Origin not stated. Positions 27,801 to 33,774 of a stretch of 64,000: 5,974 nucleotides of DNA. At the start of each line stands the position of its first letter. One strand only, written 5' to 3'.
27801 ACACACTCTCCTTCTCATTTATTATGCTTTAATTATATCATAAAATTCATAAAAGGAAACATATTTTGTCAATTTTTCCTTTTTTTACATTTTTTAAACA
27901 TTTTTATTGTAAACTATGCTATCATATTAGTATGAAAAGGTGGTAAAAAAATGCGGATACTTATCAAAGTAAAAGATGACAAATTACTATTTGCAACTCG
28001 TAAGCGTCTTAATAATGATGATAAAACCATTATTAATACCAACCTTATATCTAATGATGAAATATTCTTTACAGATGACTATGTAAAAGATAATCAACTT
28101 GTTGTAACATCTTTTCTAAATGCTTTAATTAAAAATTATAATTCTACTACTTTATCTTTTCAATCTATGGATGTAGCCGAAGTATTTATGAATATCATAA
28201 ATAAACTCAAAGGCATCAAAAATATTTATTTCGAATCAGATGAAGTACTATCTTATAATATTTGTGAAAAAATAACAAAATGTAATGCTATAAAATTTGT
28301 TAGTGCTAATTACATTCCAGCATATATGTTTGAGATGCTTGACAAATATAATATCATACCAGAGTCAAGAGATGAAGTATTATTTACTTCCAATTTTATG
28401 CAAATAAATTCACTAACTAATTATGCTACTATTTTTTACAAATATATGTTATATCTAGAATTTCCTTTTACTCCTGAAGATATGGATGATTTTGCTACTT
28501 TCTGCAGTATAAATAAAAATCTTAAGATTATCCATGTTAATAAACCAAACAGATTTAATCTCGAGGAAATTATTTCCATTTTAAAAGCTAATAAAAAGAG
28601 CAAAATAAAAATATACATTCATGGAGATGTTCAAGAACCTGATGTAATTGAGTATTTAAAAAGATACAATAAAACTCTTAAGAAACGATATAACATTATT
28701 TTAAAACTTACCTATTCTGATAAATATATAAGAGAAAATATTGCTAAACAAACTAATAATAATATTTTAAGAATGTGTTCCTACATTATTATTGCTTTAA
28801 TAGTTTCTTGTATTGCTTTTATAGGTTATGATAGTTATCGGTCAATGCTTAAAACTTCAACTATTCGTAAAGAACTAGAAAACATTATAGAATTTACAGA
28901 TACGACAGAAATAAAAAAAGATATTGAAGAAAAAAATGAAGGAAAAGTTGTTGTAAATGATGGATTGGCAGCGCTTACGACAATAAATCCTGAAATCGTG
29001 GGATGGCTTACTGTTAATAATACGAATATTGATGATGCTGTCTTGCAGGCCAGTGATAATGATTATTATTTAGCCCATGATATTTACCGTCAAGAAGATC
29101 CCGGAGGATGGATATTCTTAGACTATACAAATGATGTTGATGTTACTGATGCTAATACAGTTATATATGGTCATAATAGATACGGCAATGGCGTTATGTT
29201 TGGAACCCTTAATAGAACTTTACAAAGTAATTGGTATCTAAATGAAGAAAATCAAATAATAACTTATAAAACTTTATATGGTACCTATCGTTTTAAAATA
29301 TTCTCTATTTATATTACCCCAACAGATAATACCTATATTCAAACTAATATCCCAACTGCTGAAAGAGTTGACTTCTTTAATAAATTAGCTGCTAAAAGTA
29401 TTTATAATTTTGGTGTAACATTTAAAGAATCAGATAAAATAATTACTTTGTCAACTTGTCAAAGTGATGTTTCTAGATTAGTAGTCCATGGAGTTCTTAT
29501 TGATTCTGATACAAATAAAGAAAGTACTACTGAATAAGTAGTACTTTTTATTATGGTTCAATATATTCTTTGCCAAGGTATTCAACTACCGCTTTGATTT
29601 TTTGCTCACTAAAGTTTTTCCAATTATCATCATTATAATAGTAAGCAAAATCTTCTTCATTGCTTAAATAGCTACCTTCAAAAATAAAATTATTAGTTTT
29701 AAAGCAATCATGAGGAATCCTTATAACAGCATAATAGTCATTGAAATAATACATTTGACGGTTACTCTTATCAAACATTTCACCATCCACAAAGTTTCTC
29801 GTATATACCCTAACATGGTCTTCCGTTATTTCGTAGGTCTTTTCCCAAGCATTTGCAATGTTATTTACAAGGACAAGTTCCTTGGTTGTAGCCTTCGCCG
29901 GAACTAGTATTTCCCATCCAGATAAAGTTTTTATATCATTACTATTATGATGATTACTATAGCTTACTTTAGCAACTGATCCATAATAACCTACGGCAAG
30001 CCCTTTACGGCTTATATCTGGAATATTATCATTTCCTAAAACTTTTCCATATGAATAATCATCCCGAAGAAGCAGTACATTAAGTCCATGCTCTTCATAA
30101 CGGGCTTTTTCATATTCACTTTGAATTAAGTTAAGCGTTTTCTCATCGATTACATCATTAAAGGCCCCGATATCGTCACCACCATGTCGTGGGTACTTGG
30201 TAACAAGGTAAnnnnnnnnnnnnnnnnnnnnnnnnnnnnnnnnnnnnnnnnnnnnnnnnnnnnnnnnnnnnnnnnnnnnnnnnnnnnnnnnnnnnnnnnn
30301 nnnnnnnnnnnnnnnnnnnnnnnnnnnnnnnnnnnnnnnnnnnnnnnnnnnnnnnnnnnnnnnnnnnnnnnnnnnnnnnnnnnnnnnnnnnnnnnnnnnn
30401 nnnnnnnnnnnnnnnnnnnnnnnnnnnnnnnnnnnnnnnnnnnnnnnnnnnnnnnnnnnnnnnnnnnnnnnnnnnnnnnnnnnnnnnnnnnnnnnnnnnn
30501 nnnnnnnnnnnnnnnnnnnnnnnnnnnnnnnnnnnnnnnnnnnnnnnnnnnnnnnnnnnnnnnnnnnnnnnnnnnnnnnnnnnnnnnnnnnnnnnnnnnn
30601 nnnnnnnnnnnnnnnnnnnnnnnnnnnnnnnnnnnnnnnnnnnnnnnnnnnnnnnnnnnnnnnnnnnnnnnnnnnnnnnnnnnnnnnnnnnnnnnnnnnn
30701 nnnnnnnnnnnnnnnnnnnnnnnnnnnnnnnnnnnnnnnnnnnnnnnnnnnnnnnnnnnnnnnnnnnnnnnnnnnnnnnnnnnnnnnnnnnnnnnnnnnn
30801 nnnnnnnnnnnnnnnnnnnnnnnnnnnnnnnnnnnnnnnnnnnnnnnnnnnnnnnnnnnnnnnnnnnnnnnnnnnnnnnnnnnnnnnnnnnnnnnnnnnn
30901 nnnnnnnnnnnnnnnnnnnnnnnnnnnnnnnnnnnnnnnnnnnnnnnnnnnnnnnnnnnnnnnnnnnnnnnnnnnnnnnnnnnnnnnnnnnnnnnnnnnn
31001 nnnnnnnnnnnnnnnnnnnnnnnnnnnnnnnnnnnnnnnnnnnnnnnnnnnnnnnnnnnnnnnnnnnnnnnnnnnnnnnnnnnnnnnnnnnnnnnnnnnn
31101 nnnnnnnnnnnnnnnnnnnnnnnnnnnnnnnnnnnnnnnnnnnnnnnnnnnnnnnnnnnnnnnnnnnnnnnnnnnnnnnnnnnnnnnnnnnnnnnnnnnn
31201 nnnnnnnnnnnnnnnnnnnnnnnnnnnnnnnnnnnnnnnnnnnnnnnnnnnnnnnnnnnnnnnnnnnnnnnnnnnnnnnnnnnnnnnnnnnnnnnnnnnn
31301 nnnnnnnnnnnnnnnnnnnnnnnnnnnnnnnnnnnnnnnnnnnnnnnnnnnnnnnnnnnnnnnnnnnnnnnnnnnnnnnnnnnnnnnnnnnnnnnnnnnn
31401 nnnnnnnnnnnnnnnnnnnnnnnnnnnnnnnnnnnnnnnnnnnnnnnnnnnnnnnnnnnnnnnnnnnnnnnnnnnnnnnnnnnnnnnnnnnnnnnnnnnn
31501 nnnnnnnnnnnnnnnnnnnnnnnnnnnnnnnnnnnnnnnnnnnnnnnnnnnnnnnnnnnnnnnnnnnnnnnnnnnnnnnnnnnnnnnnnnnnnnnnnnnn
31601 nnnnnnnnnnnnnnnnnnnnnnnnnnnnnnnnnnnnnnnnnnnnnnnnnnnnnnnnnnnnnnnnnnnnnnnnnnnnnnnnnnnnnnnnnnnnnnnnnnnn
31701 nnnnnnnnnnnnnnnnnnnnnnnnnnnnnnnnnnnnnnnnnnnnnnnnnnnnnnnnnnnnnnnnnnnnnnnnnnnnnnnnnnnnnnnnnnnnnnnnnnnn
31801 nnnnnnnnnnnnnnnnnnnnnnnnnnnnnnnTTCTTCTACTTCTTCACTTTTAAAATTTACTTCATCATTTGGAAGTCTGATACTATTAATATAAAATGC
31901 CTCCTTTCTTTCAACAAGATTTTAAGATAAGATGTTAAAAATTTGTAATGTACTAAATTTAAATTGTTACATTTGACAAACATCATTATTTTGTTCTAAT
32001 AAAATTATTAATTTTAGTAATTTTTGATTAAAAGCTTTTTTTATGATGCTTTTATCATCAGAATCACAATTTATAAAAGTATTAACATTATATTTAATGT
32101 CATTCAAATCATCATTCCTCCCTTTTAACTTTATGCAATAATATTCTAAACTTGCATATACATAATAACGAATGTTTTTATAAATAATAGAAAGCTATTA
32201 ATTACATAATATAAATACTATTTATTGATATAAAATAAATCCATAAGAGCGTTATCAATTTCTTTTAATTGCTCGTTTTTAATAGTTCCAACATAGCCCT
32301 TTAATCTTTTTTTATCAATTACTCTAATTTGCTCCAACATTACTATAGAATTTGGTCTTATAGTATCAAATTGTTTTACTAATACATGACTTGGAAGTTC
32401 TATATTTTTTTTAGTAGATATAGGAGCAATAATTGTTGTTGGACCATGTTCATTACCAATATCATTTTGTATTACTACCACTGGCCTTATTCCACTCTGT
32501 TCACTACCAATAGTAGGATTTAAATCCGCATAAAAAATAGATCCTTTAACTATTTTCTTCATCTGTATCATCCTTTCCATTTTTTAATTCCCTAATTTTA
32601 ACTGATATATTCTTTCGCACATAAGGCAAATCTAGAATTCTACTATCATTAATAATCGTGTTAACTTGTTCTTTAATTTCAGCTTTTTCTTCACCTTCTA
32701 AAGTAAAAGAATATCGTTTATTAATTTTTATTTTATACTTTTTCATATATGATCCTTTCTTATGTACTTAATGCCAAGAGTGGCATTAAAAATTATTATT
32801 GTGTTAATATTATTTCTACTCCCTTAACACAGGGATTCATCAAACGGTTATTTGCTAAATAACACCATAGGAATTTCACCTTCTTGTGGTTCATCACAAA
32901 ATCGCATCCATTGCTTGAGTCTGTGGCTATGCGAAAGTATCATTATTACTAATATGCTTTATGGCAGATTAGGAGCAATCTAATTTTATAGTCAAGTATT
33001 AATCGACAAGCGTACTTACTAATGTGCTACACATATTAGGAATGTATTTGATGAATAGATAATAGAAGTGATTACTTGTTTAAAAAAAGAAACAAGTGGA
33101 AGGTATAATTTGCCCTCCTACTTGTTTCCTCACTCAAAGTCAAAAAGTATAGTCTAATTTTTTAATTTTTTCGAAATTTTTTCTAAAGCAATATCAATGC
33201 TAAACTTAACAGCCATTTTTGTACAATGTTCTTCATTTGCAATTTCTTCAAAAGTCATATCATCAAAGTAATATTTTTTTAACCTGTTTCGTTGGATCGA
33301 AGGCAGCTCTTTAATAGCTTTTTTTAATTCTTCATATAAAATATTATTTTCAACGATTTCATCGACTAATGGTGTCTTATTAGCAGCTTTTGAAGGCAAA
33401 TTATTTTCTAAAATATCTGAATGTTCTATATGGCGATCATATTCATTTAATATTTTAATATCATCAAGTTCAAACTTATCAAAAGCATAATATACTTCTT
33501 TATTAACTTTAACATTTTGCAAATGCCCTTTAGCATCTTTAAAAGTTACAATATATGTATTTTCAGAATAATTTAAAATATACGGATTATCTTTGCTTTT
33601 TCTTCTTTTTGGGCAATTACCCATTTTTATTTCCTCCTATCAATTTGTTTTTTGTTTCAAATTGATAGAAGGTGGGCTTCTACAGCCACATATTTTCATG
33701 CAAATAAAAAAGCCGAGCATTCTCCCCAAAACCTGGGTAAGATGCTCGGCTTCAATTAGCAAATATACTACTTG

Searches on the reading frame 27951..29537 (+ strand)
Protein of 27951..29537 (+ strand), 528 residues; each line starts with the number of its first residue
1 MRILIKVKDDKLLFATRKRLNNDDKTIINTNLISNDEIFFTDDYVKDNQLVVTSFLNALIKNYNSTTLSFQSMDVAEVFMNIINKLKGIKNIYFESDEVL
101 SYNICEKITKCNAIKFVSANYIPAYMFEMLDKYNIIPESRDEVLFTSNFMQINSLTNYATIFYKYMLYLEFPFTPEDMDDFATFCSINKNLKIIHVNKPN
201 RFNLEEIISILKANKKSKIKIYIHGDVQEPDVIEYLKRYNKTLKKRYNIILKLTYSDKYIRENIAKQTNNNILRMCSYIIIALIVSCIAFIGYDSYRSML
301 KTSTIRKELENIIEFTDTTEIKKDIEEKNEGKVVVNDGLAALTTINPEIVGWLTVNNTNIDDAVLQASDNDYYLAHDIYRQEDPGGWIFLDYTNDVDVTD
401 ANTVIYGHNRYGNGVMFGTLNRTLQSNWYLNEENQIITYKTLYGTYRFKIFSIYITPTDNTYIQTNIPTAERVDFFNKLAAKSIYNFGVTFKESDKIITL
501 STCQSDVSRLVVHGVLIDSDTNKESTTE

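Call 64: search_protein_families(library=pfam, proteins=[window:27951-29537:+], max_evalue=0.001)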
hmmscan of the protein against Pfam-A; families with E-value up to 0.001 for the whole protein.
window:27951-29537:+ (528 aa): 1 family
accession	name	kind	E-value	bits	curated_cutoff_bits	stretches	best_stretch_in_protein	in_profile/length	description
PF04203.18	Sortase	-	2.8e-13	50.1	26.6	1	353-516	1-124/125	Sortase domain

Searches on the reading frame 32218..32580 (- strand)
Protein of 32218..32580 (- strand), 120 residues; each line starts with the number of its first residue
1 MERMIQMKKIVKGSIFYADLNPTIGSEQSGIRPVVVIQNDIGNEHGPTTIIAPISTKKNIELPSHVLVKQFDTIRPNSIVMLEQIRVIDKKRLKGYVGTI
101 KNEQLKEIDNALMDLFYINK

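Call 64: search_protein_families(library=pfam, proteins=[window:32218-32580:-], max_evalue=0.001)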
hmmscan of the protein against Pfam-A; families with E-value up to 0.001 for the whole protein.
window:32218-32580:- (120 aa): 1 family
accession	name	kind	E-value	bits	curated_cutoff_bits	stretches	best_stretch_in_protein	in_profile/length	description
PF02452.23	PemK_toxin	-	1.4e-31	109.3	23.1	1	12-116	2-109/109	PemK-like, MazF-like toxin of type II toxin-antitoxin system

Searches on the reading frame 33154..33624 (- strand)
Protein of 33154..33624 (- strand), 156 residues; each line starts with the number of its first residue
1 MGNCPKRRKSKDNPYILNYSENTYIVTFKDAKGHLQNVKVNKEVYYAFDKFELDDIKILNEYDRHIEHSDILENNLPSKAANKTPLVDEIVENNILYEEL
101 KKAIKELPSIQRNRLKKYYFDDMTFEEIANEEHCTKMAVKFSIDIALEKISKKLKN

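Call 3: search_protein_families(library=pfam, proteins=[window:33154-33624:-], max_evalue=0.1)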
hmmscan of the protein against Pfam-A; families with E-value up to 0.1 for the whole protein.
window:33154-33624:- (156 aa): 4 families
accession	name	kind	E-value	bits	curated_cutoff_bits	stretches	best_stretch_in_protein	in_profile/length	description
PF08281.18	Sigma70_r4_2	-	4.7e-06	26.6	25.7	1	98-143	2-47/54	Sigma-70, region 4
PF04545.22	Sigma70_r4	-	5.7e-06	26.2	24.1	1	103-150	1-48/50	Sigma-70, region 4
PF04297.20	UPF0122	-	0.00017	22.2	22.7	1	108-144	19-55/101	Putative helix-turn-helix protein, YlxM / p13 like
PF06530.18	Phage_antitermQ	-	0.058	13.8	26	1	111-152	67-108/118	Phage antitermination protein Q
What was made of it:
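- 33154..33624 (-): Flank: sigma-70 region-4-like regulator of the ICE regulatory end. Pfam Sigma70_r4_2 26.6 bits (call 3).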

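Call 4: search_protein_families(library=ncbifam, proteins=[window:33154-33624:-], max_evalue=0.1)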
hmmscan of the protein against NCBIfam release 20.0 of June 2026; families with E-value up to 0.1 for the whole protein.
window:33154-33624:- (156 aa): 40 families (the best 25 are shown)
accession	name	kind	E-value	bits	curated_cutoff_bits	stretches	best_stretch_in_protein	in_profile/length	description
TIGR02937.1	sigma70-ECF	superfamily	1.5e-09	37.7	42.9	1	70-154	96-165/165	sigma-70 family RNA polymerase sigma factor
TIGR02985.1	Sig70_bacteroi1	subfamily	2.6e-08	34.2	126.4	1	60-154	66-162/162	RNA polymerase sigma-70 factor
NF009178.0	PRK12526.1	equivalog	2.8e-06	27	301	1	94-155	146-207/211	RNA polymerase sigma factor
NF006550.0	PRK09047.1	equivalog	2.9e-06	26.9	173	1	63-155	98-188/194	RNA polymerase sigma factor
NF004935.0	PRK06288.1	equivalog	1.4e-05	24.9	343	1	51-135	166-243/270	RNA polymerase sigma factor WhiG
NF009166.1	PRK12513.1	equivalog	2e-05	24.4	206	1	75-155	107-187/193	RNA polymerase sigma factor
TIGR02983.1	SigE-fam_strep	subfamily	2.1e-05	24.5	141.55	1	85-155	90-159/162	SigE family RNA polymerase sigma factor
NF008890.0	PRK11924.1-3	equivalog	2.8e-05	23.6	284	1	85-155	132-202/205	RNA polymerase sigma factor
NF045758.2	YlxM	equivalog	3.7e-05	23.7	80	1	107-143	17-53/72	YlxM family DNA-binding protein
NF009172.0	PRK12519.1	subfamily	0.0001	21.9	222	1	74-155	111-190/194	RNA polymerase sigma factor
NF058625.1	sigma_PG0214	equivalog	0.00014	21.6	130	1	81-155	88-162/170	GFO_1088 family ECF-type sigma factor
NF009183.0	PRK12531.1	equivalog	0.00086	19.1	353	1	62-154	101-189/194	RNA polymerase sigma factor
NF004113.0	PRK05602.1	equivalog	0.0009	18.9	208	1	62-130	110-177/211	RNA polymerase sigma factor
NF053879.1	RNAPolSigSigVBac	equivalog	0.00092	18.9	190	1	98-155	99-156/160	RNA polymerase sigma factor SigV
TIGR02980.1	SigBFG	subfamily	0.0012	18.6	234.35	1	87-154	159-226/227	SigB/SigF/SigG family RNA polymerase sigma factor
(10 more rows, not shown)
